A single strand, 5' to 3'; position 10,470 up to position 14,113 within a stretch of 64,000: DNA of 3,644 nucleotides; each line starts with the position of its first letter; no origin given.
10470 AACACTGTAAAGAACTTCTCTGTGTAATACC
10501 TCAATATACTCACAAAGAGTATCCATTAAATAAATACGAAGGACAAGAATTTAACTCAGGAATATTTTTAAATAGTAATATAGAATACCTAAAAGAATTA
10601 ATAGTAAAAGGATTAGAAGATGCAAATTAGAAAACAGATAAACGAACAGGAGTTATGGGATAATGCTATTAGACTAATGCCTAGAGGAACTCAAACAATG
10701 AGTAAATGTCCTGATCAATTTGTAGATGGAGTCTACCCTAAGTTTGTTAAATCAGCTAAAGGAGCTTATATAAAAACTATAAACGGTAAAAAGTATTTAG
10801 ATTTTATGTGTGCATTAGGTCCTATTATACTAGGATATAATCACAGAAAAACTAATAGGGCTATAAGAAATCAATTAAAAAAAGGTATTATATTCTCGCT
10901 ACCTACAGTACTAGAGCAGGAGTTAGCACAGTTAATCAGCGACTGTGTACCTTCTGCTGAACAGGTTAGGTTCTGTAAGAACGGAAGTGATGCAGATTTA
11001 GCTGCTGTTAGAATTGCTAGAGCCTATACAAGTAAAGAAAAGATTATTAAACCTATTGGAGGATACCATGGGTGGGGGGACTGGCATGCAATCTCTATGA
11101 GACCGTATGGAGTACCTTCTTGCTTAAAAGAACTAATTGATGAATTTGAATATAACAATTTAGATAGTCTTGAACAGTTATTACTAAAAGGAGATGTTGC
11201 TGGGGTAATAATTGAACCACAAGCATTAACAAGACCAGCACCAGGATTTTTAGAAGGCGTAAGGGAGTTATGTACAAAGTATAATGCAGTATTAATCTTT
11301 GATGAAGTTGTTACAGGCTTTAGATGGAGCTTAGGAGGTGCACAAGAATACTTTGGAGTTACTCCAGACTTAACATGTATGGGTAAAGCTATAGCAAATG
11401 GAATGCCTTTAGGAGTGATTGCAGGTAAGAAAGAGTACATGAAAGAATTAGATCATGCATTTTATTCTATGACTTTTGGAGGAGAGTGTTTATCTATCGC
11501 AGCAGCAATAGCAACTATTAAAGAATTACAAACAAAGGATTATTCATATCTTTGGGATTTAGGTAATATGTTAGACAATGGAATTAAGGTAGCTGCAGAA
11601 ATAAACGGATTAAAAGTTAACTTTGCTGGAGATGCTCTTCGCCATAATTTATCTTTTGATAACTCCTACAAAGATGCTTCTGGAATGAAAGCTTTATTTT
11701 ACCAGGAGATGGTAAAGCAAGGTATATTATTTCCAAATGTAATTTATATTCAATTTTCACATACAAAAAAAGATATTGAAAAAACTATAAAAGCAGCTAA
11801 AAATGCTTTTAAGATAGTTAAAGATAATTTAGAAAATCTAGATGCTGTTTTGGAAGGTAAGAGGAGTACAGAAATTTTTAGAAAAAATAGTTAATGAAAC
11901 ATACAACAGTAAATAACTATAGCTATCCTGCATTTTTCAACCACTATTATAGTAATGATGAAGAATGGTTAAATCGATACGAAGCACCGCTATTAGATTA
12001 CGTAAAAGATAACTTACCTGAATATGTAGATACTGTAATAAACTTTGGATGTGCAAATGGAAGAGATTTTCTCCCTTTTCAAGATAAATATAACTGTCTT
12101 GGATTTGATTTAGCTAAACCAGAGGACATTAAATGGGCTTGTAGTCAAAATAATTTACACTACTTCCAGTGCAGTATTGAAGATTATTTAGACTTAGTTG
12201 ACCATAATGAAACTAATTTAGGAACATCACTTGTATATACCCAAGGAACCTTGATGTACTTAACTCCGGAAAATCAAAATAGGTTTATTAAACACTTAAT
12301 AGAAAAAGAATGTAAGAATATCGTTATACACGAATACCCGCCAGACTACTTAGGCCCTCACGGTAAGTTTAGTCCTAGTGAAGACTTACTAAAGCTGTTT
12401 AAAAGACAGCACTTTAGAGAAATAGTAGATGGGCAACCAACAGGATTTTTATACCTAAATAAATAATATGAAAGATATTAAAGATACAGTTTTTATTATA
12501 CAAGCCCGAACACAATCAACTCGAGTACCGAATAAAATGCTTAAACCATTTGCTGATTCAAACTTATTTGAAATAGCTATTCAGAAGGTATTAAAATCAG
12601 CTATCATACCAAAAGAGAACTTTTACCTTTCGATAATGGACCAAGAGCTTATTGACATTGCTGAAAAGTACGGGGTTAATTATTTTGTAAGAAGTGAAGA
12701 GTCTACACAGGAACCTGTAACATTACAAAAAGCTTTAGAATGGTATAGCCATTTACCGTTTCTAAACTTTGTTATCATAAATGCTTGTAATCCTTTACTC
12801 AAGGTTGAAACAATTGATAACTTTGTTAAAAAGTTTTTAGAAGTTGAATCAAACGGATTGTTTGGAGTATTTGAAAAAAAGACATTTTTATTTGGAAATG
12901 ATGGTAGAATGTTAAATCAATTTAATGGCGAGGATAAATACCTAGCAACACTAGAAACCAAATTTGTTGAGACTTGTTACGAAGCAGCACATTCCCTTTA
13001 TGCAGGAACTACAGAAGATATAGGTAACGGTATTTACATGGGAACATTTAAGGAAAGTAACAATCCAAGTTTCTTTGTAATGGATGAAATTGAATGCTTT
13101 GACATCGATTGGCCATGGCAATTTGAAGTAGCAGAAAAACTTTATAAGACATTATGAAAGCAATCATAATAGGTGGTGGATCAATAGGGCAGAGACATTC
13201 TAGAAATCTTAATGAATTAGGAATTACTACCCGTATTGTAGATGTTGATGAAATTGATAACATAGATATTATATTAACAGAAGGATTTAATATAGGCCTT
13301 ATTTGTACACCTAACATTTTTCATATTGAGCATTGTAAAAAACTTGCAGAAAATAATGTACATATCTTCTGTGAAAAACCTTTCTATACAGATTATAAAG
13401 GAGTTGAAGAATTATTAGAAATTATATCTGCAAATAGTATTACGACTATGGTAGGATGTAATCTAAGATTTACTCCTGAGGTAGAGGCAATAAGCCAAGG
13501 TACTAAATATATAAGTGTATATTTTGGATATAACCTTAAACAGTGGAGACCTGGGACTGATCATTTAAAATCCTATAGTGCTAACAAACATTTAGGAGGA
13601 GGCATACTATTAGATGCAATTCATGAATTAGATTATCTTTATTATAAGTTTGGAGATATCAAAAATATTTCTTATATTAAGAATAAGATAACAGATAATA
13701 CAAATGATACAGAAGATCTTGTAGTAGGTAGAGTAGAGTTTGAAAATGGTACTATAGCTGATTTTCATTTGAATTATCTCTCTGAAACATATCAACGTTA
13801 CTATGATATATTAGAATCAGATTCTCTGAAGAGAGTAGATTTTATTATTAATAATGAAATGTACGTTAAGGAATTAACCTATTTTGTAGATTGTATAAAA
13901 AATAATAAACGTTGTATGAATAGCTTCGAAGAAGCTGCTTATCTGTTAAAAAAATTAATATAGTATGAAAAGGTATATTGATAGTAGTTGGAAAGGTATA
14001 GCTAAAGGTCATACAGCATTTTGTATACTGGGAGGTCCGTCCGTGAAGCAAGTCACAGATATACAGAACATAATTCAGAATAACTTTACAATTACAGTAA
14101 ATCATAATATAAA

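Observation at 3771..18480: Phage-borne nonulosonic (pseudaminic-type) acid pathway inside a 15-kb glycan island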

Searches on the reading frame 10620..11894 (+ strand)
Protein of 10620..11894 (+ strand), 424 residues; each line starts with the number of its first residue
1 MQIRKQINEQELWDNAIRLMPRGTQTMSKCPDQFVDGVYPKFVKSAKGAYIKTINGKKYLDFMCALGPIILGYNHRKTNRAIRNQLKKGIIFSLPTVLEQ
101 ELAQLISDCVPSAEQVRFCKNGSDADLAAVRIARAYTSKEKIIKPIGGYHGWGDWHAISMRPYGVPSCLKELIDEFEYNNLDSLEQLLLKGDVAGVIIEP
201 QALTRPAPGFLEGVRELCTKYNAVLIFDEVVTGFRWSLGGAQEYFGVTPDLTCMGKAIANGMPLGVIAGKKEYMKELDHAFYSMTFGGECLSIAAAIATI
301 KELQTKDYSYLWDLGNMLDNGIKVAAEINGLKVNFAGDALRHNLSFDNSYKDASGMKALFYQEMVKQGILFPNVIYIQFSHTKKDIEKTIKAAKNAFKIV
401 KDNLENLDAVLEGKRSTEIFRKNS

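Call 3: search_protein_families(library=pfam, proteins=[window:10620-11894:+], max_evalue=0.01)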
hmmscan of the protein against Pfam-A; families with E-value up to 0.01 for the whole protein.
window:10620-11894:+ (424 aa): 1 family
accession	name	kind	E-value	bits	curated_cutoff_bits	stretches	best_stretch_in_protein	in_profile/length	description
PF00202.27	Aminotran_3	-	5.2e-50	170.7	30.5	1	41-308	11-311/403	Aminotransferase class-III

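Call 5: search_protein_families(library=ncbifam, proteins=[window:10620-11894:+], max_evalue=0.001)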
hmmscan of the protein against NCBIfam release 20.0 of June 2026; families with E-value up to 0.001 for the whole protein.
window:10620-11894:+ (424 aa): 68 families (the best 25 are shown)
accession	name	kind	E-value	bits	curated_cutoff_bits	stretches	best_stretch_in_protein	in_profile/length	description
NF004856.0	PRK06209.1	equivalog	3.2e-95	319.3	486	1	8-423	10-440/450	glutamate-1-semialdehyde 2,1-aminomutase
NF000818.0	PRK00062.1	subfamily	6.1e-87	292.1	398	1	8-400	5-427/429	glutamate-1-semialdehyde 2,1-aminomutase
TIGR00713.1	hemL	equivalog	1.5e-81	274.3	527.3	1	10-398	3-421/423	glutamate-1-semialdehyde 2,1-aminomutase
NF009055.0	PRK12389.1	equivalog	9.5e-75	251.8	637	1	13-402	10-430/431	glutamate-1-semialdehyde 2,1-aminomutase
NF041362.1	GntE_guanitoxin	equivalog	4.7e-68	229.7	525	1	9-390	8-426/426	guanitoxin biosynthesis PLP-dependent transaminase GntE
TIGR00707.1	argD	subfamily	1.5e-43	149.1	410.05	1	43-322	13-306/381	acetylornithine/succinylornithine family transaminase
NF001864.0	PRK00615.1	equivalog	5.4e-42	143.8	706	1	10-338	8-355/433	glutamate-1-semialdehyde aminotransferase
NF004426.0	PRK05769.1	equivalog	4.3e-41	141.1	552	2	174-370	198-404/441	acetyl ornithine aminotransferase family protein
NF005993.0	PRK08117.1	subfamily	8.1e-41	140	574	2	185-307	200-327/433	aspartate aminotransferase family protein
NF002797.0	PRK02936.1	equivalog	1.1e-39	136.3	496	1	43-308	15-288/385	acetylornithine transaminase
NF004718.0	PRK06062.1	subfamily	4e-37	127.8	472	2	193-306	218-339/454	hypothetical protein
NF005453.0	PRK07046.1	subfamily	1.7e-36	125.8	425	1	39-335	57-374/453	transaminase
NF006368.0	PRK08593.1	equivalog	2.1e-35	122.2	570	2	183-307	200-329/448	aspartate aminotransferase family protein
NF008570.0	PRK11522.1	equivalog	2.7e-35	121.8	612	1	46-406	75-463/464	putrescine aminotransferase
NF002874.0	PRK03244.1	equivalog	5e-34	117.7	457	1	42-323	28-320/399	acetylornithine transaminase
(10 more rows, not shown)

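Call 28: search_protein_families(library=phrogs, proteins=[window:10620-11894:+], max_evalue=0.01)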
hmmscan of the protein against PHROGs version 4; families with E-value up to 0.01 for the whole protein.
window:10620-11894:+ (424 aa): 1 family
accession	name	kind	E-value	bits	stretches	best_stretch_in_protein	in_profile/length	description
phrog_2736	-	other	4.3e-34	119.2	1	25-404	25-369/370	aminotransferase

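Call 96: search_solved_structures(query=window:10620-11894:+, max_evalue=1e-30)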
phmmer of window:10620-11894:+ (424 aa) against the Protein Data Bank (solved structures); distinct sequences matched with E-value up to 1e-30: 27.
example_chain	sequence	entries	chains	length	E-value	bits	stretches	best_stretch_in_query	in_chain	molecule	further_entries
3bs8_A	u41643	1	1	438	5.1e-68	233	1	13-398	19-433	Glutamate-1-semialdehyde 2,1-aminomutase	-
3l44_A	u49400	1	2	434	2.3e-65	224.3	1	33-403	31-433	Glutamate-1-semialdehyde 2,1-aminomutase 1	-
4e77_A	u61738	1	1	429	5.4e-65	223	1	10-397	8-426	Glutamate-1-semialdehyde 2,1-aminomutase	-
3k28_A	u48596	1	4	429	1.4e-64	221.7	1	14-398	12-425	Glutamate-1-semialdehyde 2,1-aminomutase 2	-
5i92_A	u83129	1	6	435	6e-63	216.3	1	10-400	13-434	Glutamate-1-semialdehyde 2,1-aminomutase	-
3fq8_A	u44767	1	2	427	2.2e-62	214.4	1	5-396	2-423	Glutamate-1-semialdehyde 2,1-aminomutase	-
2hoy_A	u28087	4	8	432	3.7e-62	213.7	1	5-396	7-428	Glutamate-1-semialdehyde 2,1-aminomutase (GSAM) apo-form | Glutamate-1-semialdehyde 2,1-aminomutase (GSAM) pmp-form | Glutamate-1-semialdehyde 2,1-aminomutase (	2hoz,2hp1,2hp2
3fq7_A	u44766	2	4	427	4.2e-62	213.5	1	5-396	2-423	Glutamate-1-semialdehyde 2,1-aminomutase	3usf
3fqa_A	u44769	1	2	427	4.2e-62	213.5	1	5-396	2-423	Glutamate-1-semialdehyde 2,1-aminomutase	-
2gsa_A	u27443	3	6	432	7.1e-62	212.8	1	5-396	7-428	GLUTAMATE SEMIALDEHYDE AMINOTRANSFERASE | PROTEIN (GLUTAMATE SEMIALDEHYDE AMINOTRANSFERASE)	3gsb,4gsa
6w80_A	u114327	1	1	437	2.2e-61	211.1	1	11-401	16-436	Glutamate-1-semialdehyde 2,1-aminomutase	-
2cfb_A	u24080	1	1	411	9.5e-61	209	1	40-396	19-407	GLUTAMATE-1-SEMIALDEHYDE 2,1-AMINOMUTASE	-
5hdm_A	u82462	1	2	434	3.9e-60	207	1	10-396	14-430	Glutamate-1-semialdehyde 2,1-aminomutase 1, chloroplastic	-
2e7u_A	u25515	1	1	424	3.4e-54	187.5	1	15-396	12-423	Glutamate-1-semialdehyde 2,1-aminomutase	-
2epj_A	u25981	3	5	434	9.8e-48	166.2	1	33-331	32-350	Glutamate-1-semialdehyde 2,1-aminomutase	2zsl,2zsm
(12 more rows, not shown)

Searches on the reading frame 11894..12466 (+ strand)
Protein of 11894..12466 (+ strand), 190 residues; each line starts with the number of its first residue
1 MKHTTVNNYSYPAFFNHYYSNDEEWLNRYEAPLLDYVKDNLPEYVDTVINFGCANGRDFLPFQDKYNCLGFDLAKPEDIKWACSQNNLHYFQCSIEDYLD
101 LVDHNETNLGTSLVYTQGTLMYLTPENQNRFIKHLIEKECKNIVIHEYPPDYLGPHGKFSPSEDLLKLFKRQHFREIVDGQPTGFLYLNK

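Call 3: search_protein_families(library=pfam, proteins=[window:11894-12466:+], max_evalue=0.01)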
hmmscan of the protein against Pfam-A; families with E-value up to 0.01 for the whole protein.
window:11894-12466:+ (190 aa): 0 families

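Call 5: search_protein_families(library=ncbifam, proteins=[window:11894-12466:+], max_evalue=0.001)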
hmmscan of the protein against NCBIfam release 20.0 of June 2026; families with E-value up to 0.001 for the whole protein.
window:11894-12466:+ (190 aa): 0 families

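Call 27: search_protein_families(library=pfam, proteins=[window:11894-12466:+], max_evalue=10)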
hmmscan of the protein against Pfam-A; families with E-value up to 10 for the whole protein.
window:11894-12466:+ (190 aa): 3 families
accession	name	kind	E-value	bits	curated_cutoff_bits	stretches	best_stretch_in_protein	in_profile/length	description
PF13489.12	Methyltransf_23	-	0.16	12.2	27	1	33-86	9-67/164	Methyltransferase domain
PF13649.12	Methyltransf_25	-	0.19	12.9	27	1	48-135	1-89/97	Methyltransferase domain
PF07905.16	PucR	-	0.33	11.7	33.5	1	106-148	37-79/118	Purine catabolism regulatory protein-like family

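Call 28: search_protein_families(library=phrogs, proteins=[window:11894-12466:+], max_evalue=0.01)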
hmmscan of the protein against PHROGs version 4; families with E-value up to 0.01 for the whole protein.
window:11894-12466:+ (190 aa): 0 families

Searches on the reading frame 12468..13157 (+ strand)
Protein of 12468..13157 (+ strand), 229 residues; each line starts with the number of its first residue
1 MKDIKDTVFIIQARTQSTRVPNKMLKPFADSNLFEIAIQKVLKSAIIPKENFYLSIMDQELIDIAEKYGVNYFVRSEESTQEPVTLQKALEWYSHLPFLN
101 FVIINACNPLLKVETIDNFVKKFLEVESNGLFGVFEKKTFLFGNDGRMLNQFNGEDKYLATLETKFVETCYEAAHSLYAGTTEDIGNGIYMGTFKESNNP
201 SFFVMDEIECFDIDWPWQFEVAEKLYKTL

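Call 3: search_protein_families(library=pfam, proteins=[window:12468-13157:+], max_evalue=0.01)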
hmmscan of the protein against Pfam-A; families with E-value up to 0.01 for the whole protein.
window:12468-13157:+ (229 aa): 1 family
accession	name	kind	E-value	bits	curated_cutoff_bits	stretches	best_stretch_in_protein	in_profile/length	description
PF02348.25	CTP_transf_3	-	4.9e-16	59.6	22.6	1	8-128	1-119/217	Cytidylyltransferase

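Call 5: search_protein_families(library=ncbifam, proteins=[window:12468-13157:+], max_evalue=0.001)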
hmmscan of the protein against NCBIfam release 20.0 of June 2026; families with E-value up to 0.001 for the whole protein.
window:12468-13157:+ (229 aa): 4 families
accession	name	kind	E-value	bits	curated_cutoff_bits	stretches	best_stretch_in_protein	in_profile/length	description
TIGR03584.1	PseF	equivalog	6.9e-13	48.8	205.7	1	9-227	2-221/222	pseudaminic acid cytidylyltransferase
NF003952.0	PRK05450.1-5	subfamily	4.8e-09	35.7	193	1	7-126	3-119/250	3-deoxy-manno-octulosonate cytidylyltransferase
NF009905.0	PRK13368.1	subfamily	4e-06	26.3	255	1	7-125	3-116/243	3-deoxy-manno-octulosonate cytidylyltransferase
NF003950.0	PRK05450.1-3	subfamily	0.00021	20.7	234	1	7-127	3-121/248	3-deoxy-manno-octulosonate cytidylyltransferase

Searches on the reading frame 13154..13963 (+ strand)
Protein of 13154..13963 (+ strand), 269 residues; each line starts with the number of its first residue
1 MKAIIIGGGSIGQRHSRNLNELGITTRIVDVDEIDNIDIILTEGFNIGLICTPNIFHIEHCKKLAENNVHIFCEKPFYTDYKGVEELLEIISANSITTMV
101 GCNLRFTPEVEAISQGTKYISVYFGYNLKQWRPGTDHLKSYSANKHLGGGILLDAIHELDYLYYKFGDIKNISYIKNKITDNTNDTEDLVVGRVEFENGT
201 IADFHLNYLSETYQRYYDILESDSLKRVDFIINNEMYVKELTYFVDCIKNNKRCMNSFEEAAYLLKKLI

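Call 4: search_protein_families(library=pfam, proteins=[window:13154-13963:+], max_evalue=0.01)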
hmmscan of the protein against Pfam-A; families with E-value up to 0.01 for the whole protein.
window:13154-13963:+ (269 aa): 3 families
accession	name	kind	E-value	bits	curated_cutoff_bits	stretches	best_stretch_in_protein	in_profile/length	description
PF01408.29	GFO_IDH_MocA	-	3.1e-12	47.7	24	1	32-101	49-119/120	Oxidoreductase family, NAD-binding Rossmann fold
PF22725.1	GFO_IDH_MocA_C3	-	1.9e-09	38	27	1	129-214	24-111/124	GFO/IDH/MocA C-terminal domain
PF02894.22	GFO_IDH_MocA_C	-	0.0002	21.6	22.9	1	139-206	30-101/218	Oxidoreductase family, C-terminal alpha/beta domain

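Call 5: search_protein_families(library=ncbifam, proteins=[window:13154-13963:+], max_evalue=0.001)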
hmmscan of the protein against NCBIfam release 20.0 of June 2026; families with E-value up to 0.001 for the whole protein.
window:13154-13963:+ (269 aa): 4 families
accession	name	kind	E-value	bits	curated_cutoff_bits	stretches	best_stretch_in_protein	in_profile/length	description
TIGR04380.1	myo_inos_iolG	equivalog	6.7e-16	58.1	355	1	37-202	57-225/330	inositol 2-dehydrogenase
NF052479.1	LevoglcsnDh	equivalog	8.6e-11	41.1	650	1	38-178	67-214/386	levoglucosan dehydrogenase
NF040723.1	UDP-GlcNAcDh_Arch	equivalog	9.7e-11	41.7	450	1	38-240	54-248/302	UDP-N-acetylglucosamine 3-dehydrogenase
NF041392.1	XylDh_Gfo6_Halo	equivalog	2.4e-08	33.1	350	1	45-111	83-149/350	D-xylose 1-dehydrogenase Gfo6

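Call 95: search_solved_structures(query=window:13154-13963:+, max_evalue=0.001)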
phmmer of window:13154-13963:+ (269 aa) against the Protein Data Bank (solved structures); distinct sequences matched with E-value up to 0.001: 21.
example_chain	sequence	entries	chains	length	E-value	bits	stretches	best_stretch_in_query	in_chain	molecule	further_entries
6o15_A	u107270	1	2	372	2.5e-10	43.7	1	43-206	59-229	Uncharacterized oxidoreductase YjhC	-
6z3b_B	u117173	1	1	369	2.4e-08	37.2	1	30-170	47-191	Gfo/Idh/MocA family oxidoreductase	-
6z3b_A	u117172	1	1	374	2.4e-08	37.1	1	30-170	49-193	Gfo/Idh/MocA family oxidoreductase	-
6z3c_AAA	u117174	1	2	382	2.5e-08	37.1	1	30-170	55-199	Gfo/Idh/MocA family oxidoreductase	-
1zh8_A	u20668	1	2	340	9.5e-08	35.2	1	52-216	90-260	oxidoreductase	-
9m37_A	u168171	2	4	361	2.1e-07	34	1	39-208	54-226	P581a DgpA2 and isoorientin complex structure | Gfo/Idh/MocA family protein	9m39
4hkt_A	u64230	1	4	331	4.5e-07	33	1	43-115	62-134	Inositol 2-dehydrogenase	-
6a3f_A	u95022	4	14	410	3e-06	30.3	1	45-173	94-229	Putative dehydrogenase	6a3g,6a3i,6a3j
3uuw_A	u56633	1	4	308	9.1e-06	28.7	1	55-123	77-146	Putative oxidoreductase with NAD(P)-binding Rossmann-fold domain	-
3cea_A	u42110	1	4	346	1.4e-05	28.1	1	20-164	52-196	Myo-inositol 2-dehydrogenase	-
3e18_A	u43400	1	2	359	3.8e-05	26.7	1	41-206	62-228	oxidoreductase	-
9m3d_B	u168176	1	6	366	4.1e-05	26.6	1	16-166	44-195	DgpA1 from W974-1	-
2glx_A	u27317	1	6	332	5.4e-05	26.2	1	48-212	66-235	1,5-anhydro-D-fructose reductase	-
7xr9_A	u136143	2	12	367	6.3e-05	26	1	45-164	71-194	DgpA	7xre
3ezy_A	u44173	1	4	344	0.0002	24.3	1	40-168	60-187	Dehydrogenase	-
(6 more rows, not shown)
